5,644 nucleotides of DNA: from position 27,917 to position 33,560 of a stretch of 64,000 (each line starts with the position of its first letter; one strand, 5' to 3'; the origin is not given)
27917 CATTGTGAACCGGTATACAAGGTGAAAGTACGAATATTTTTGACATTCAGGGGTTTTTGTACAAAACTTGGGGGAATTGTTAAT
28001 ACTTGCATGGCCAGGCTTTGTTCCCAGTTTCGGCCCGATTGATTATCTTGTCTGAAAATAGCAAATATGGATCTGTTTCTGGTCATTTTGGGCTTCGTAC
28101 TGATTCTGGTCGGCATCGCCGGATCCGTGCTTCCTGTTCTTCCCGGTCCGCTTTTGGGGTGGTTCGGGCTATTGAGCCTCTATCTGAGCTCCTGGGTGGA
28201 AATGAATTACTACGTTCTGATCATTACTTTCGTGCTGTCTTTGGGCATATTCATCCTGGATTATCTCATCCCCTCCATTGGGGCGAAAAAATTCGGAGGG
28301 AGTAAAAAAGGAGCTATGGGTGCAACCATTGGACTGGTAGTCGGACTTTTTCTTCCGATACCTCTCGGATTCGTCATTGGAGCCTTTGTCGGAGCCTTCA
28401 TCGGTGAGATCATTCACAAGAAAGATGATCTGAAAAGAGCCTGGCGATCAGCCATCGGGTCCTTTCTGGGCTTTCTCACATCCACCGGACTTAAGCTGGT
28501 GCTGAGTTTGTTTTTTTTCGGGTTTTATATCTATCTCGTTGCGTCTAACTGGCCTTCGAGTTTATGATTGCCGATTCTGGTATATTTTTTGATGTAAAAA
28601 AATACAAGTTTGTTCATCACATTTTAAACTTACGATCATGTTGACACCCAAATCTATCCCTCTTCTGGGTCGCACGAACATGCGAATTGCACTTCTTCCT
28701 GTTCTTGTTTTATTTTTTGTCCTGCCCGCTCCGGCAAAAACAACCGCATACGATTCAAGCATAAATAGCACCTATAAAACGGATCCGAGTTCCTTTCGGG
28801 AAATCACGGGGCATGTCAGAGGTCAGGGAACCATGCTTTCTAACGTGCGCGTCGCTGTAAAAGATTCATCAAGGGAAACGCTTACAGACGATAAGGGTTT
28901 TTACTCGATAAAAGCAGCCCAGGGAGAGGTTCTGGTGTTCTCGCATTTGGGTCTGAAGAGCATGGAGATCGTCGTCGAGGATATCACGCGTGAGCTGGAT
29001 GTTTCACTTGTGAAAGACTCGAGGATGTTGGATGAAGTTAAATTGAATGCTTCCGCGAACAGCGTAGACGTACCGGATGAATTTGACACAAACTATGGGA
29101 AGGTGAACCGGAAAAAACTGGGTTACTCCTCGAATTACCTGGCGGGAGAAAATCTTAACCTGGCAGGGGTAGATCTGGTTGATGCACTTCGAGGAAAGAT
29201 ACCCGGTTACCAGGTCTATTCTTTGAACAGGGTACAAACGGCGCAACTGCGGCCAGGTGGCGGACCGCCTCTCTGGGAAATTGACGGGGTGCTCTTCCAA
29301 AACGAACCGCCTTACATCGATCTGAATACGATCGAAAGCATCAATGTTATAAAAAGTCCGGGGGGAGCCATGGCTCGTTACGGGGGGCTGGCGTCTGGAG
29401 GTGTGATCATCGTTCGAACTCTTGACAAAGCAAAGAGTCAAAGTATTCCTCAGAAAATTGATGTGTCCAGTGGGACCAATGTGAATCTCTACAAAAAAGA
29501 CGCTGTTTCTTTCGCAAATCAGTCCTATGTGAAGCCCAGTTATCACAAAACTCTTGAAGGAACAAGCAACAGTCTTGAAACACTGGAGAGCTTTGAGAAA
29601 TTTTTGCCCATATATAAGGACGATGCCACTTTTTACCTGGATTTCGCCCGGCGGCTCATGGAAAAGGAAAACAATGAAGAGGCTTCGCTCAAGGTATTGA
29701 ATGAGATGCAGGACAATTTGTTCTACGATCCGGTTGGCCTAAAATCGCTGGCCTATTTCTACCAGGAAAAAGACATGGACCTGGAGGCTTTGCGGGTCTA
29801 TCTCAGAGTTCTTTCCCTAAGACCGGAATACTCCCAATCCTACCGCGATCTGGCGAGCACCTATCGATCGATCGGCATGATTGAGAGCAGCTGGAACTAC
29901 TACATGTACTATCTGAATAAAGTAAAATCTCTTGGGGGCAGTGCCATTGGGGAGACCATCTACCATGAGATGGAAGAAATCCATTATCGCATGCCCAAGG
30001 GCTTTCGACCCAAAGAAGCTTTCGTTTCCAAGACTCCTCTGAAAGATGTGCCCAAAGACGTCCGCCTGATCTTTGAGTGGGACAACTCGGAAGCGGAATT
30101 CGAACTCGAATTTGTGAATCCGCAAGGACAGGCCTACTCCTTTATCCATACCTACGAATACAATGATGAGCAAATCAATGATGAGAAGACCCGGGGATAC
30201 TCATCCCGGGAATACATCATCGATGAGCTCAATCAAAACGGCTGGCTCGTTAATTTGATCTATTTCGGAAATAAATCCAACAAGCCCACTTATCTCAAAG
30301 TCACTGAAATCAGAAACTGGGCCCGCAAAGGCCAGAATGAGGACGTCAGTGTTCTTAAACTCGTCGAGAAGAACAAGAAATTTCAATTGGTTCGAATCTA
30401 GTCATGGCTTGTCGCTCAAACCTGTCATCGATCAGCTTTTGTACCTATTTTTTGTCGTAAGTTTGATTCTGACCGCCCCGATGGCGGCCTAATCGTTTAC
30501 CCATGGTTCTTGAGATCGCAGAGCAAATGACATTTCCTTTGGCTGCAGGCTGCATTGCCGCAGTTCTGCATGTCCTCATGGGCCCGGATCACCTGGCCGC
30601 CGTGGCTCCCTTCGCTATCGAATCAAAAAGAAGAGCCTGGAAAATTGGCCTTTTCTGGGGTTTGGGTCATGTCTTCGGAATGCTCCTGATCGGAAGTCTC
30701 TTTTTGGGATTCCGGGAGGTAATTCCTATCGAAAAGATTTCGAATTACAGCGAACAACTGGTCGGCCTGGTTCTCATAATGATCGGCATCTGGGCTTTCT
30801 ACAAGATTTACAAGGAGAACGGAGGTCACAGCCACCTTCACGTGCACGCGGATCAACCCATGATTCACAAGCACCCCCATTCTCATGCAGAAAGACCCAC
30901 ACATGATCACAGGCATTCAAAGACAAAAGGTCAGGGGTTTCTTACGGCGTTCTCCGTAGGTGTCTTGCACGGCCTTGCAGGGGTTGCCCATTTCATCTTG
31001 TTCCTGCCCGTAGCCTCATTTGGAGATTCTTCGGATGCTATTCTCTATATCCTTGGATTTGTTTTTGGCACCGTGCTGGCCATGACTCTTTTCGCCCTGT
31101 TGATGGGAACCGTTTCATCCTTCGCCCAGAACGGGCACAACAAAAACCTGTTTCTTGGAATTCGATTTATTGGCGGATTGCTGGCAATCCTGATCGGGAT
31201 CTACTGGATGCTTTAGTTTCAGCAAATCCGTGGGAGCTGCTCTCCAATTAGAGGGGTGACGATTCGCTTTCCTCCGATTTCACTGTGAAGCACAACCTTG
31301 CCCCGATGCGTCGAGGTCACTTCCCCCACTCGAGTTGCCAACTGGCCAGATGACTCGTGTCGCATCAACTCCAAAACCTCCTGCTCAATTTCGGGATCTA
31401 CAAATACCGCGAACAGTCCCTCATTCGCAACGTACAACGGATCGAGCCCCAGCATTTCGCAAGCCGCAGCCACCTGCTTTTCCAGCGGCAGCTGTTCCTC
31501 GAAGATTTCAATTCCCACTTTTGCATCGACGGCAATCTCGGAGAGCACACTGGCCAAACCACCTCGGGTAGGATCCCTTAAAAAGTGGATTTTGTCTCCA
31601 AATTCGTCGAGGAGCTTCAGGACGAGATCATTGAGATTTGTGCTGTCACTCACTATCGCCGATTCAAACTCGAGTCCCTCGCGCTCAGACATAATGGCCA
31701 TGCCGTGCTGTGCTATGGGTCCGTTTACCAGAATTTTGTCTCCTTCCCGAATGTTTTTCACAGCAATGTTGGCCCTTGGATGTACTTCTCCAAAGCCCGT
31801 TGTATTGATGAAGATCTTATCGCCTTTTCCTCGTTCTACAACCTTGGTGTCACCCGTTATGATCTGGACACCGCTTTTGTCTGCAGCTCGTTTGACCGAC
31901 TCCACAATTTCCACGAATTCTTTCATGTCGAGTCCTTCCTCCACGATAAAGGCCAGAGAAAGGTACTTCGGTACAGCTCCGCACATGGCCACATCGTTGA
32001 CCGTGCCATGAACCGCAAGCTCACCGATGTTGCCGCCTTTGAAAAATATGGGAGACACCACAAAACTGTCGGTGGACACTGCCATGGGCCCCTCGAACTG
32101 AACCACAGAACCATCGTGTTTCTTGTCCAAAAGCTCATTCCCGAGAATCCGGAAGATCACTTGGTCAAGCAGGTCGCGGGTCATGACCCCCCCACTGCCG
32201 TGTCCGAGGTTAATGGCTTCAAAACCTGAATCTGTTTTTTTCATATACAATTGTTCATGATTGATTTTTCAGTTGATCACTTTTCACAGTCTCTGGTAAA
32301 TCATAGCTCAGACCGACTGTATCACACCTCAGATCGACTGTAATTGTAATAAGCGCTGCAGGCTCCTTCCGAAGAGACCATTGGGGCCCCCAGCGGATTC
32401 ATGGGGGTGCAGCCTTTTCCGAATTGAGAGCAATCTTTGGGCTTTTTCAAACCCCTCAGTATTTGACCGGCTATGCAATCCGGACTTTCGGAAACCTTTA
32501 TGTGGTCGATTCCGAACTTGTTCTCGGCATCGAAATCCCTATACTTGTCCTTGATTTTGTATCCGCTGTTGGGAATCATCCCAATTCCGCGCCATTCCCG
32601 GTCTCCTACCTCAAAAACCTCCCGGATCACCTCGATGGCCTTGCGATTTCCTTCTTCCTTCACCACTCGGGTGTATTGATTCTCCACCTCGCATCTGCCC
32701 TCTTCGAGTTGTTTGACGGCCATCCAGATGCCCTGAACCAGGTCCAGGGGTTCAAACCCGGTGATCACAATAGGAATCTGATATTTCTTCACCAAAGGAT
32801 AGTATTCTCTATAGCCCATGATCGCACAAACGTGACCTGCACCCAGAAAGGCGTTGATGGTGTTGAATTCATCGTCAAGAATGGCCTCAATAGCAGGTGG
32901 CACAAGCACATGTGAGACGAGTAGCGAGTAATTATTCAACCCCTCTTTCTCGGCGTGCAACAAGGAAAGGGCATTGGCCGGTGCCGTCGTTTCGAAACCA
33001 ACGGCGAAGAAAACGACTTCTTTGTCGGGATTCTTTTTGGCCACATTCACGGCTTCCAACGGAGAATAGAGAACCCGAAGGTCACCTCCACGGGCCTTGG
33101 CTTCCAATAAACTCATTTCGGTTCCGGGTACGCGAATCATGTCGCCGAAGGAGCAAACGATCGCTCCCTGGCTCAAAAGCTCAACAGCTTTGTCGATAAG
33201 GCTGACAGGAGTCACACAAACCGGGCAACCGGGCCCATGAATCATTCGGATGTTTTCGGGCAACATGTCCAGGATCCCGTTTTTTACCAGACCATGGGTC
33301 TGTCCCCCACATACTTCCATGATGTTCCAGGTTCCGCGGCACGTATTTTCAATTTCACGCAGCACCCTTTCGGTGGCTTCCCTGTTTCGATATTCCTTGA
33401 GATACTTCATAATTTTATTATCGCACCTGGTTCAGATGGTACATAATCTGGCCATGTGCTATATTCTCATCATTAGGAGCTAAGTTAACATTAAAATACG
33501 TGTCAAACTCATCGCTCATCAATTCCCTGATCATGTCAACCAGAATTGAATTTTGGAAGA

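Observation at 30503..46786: Dual [NiFe]-hydrogenase island in a flavobacterium: respiratory uptake enzyme back-to-back with an NAD-linked Hox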

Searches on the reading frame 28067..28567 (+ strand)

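Call 14: search_protein_families(library=pfam, proteins=[window:28067-28567:+])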
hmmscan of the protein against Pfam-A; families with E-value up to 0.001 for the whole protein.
window:28067-28567:+ (166 aa): 2 families
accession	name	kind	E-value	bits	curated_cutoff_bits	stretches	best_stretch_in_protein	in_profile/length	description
PF04306.18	DUF456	-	1.6e-38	132.6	29.4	1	21-156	1-137/139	Protein of unknown function (DUF456)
PF13441.11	Gly-zipper_YMGG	-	0.00012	22.2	28.9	0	103-120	8-23/45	YMGG-like Gly-zipper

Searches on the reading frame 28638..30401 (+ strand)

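Call 4: search_protein_families(library=ncbifam, proteins=[window:28638-30401:+])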
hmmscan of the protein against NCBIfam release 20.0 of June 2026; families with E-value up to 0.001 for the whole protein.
window:28638-30401:+ (587 aa): 2 families
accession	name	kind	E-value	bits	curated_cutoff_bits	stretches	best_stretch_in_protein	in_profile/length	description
TIGR04056.1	OMP_RagA_SusC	subfamily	3e-22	78.8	368.25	1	55-299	2-238/981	SusC/RagA family TonB-linked outer membrane protein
NF053692.1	BamP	equivalog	6.4e-08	32.3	230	1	55-138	26-112/251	BamP family beta-barrel-assembly machinery protein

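Call 14: search_protein_families(library=pfam, proteins=[window:28638-30401:+])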
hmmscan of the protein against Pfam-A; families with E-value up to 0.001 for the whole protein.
window:28638-30401:+ (587 aa): 3 families
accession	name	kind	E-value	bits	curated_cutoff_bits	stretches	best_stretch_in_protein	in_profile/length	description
PF13715.12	CarbopepD_reg_2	-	1e-09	38.7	32.2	1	56-134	1-86/88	CarboxypepD_reg-like domain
PF07715.20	Plug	-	2.8e-05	25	23.9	1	177-256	22-107/107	TonB-dependent Receptor Plug Domain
PF13620.12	CarboxypepD_reg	-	0.0005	20.8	32.3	1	56-111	2-64/82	Carboxypeptidase regulatory-like domain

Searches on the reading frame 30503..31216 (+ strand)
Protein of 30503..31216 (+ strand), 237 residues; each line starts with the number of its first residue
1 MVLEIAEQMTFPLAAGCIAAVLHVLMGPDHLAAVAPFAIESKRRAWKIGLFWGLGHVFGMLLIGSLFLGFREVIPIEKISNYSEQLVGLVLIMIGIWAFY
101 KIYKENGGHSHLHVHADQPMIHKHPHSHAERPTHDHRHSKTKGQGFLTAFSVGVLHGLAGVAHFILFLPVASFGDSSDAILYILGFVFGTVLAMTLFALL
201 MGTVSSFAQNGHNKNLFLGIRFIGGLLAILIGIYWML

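Call 3: search_protein_families(library=ncbifam, proteins=[window:30503-31216:+])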
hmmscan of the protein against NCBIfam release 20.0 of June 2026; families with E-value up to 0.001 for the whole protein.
window:30503-31216:+ (237 aa): 2 families
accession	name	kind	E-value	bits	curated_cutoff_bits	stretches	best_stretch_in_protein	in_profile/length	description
NF040495.1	tranport_ArsG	equivalog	3e-07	30.1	200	0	134-236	114-221/225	aromatic aminobenezylarsenical efflux permease ArsG family transporter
NF007454.0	PRK10019.1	subfamily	0.00017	20.9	195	1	44-143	51-151/283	nickel/cobalt efflux transporter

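Call 14: search_protein_families(library=pfam, proteins=[window:30503-31216:+])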
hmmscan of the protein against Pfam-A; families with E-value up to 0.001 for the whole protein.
window:30503-31216:+ (237 aa): 1 family
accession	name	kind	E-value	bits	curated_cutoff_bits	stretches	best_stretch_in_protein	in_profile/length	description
PF13386.12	DsbD_2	-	2.3e-07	31.3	24.9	1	34-233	21-198/199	Cytochrome C biogenesis protein transmembrane region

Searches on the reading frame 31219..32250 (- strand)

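Call 3: search_protein_families(library=ncbifam, proteins=[window:31219-32250:-])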
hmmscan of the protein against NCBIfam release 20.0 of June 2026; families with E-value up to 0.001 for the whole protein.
window:31219-32250:- (343 aa): 10 families
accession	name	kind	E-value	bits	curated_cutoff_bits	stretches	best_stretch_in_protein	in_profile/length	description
TIGR02124.1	hypE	equivalog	1.4e-128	428.5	251.6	1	13-343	2-332/332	hydrogenase expression/formation protein HypE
TIGR01379.1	thiL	equivalog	1.9e-21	76.4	184.15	1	55-322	37-304/320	thiamine-phosphate kinase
NF004353.0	PRK05731.2-2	equivalog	2.8e-16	59.5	301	1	45-276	20-247/311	thiamine-phosphate kinase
NF004351.0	PRK05731.1-4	equivalog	2.4e-14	53.2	324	1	46-273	40-266/321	thiamine-phosphate kinase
TIGR00476.1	selD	equivalog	7.9e-09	35.2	125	1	41-293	42-290/311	selenide, water dikinase SelD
TIGR01736.1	FGAM_synth_II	equivalog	1e-07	30.6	525.75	2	41-254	415-641/718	phosphoribosylformylglycinamidine synthase subunit PurL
NF004354.0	PRK05731.2-3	equivalog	1.1e-07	31.6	204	1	46-182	16-150/273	thiamine-phosphate kinase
NF004350.0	PRK05731.1-1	equivalog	2.7e-06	26.5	441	1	55-194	41-178/325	thiamine-phosphate kinase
TIGR00878.1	purM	equivalog_domain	4.7e-06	26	236.35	1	76-174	78-176/332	phosphoribosylformylglycinamidine cyclo-ligase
NF002290.1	PRK01213.1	equivalog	6.4e-05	21.3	648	1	39-315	418-693/723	phosphoribosylformylglycinamidine synthase subunit PurL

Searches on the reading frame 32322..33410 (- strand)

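Call 3: search_protein_families(library=ncbifam, proteins=[window:32322-33410:-])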
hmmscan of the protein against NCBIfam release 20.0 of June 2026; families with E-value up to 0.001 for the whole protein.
window:32322-33410:- (362 aa): 1 family
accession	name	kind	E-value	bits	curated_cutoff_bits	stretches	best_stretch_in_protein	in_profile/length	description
TIGR00075.1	hypD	equivalog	4.6e-147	489.7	192.8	1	5-360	8-369/372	hydrogenase formation protein HypD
